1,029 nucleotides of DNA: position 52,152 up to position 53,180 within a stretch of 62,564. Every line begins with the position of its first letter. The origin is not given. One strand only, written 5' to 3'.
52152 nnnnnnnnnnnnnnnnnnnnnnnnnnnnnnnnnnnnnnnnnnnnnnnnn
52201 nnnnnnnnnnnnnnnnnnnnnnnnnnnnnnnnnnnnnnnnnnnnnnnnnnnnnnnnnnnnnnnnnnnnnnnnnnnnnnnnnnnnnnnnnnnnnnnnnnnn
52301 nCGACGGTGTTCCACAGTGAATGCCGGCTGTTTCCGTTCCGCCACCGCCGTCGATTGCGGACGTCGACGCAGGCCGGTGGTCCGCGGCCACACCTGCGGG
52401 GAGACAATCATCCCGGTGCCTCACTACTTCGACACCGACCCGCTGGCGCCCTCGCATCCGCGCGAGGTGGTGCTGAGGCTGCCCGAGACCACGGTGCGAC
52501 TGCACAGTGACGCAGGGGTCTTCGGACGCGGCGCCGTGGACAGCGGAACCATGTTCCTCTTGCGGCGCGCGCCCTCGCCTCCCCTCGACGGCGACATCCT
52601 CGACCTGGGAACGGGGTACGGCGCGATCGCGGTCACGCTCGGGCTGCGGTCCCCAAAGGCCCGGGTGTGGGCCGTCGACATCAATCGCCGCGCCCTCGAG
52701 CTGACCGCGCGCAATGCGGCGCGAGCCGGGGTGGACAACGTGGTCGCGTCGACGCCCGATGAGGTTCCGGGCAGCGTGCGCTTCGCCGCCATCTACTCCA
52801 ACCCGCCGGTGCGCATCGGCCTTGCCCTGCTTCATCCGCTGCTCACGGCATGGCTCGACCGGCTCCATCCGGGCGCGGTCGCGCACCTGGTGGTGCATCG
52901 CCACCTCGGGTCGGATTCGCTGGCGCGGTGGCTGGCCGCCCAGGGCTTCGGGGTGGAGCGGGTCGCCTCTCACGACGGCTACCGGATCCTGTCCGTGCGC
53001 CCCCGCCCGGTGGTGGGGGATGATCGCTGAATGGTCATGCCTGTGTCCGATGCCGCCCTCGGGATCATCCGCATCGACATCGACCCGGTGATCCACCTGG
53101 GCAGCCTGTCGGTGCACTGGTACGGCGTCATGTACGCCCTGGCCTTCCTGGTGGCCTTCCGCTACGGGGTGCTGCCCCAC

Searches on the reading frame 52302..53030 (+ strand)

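Call 79: search_protein_families(library=pfam, proteins=[window:52302-53030:+], max_evalue=0.00001)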
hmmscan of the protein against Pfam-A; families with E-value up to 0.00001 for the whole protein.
window:52302-53030:+ (242 aa): 3 families
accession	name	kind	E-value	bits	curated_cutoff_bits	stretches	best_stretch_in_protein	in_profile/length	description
PF05175.20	MTS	-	1.3e-25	90.4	23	1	65-230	2-169/170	Methyltransferase small domain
PF13649.12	Methyltransf_25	-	2.5e-06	28.5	27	1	99-149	1-53/97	Methyltransferase domain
PF13847.12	Methyltransf_31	-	7.1e-06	26.2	27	1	99-149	7-58/145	Methyltransferase domain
